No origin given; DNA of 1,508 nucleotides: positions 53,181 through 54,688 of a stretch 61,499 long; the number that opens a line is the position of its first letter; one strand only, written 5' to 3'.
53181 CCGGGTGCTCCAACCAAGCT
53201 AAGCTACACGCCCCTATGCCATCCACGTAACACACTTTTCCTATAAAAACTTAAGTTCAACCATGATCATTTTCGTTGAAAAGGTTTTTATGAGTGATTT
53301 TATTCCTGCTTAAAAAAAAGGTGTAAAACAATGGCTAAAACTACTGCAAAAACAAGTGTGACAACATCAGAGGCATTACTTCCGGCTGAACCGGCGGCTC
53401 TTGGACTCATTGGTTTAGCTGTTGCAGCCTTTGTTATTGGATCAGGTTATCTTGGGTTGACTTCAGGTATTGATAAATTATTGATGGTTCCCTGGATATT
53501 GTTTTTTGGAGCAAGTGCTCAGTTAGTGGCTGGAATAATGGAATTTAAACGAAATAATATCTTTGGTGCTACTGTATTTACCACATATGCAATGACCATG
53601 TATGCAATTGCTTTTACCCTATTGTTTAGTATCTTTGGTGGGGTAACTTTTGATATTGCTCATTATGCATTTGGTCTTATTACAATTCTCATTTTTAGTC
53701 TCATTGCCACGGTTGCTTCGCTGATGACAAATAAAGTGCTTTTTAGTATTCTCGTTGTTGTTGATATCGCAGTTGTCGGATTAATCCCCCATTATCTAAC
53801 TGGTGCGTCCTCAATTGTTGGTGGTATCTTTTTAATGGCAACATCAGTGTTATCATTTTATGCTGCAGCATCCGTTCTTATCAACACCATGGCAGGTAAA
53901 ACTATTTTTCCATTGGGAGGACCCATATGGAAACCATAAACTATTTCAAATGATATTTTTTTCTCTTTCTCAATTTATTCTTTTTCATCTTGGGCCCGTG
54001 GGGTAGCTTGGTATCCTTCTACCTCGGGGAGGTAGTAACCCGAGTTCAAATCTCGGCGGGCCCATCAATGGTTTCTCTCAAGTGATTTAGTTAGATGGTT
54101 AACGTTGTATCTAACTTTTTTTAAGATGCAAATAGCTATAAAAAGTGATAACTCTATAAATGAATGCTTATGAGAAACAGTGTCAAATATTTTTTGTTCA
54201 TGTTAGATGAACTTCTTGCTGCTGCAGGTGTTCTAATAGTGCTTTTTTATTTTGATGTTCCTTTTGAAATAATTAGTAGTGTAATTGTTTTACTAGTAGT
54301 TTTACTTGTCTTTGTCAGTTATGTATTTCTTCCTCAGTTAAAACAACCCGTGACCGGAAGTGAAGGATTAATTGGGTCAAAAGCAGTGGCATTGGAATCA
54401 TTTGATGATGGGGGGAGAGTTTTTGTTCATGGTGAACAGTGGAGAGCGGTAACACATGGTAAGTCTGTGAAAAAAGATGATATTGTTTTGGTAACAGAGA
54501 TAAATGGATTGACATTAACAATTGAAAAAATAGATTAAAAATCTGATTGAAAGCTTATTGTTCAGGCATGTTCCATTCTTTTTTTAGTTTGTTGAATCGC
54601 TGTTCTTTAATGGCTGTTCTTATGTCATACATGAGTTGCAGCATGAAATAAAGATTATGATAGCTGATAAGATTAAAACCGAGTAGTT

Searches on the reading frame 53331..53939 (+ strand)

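Call 89: search_protein_families(library=pfam, proteins=[window:53331-53939:+], max_evalue=0.01)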
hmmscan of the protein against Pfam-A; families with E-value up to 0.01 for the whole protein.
window:53331-53939:+ (202 aa): 1 family
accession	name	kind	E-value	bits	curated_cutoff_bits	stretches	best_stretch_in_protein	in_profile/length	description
PF01184.24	Gpr1_Fun34_YaaH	-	1.4e-16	61.1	25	1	19-186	18-193/207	GPR1/FUN34/yaaH family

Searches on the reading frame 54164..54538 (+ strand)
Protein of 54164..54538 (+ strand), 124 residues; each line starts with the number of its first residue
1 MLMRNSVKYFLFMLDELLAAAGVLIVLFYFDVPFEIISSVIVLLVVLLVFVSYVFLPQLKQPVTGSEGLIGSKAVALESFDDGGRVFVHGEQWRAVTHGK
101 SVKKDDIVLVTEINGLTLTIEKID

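Call 89: search_protein_families(library=pfam, proteins=[window:54164-54538:+], max_evalue=0.01)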
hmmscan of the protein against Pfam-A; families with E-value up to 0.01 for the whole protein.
window:54164-54538:+ (124 aa): 2 families
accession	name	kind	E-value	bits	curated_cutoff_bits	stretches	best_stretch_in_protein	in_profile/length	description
PF01957.25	NfeD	-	4.1e-15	56.2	29.1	1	67-122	2-57/57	NfeD-like C-terminal, partner-binding domain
PF11779.13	SPT_ssu-like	-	0.0075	16.3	29.8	1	36-59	27-50/54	Small subunit of serine palmitoyltransferase-like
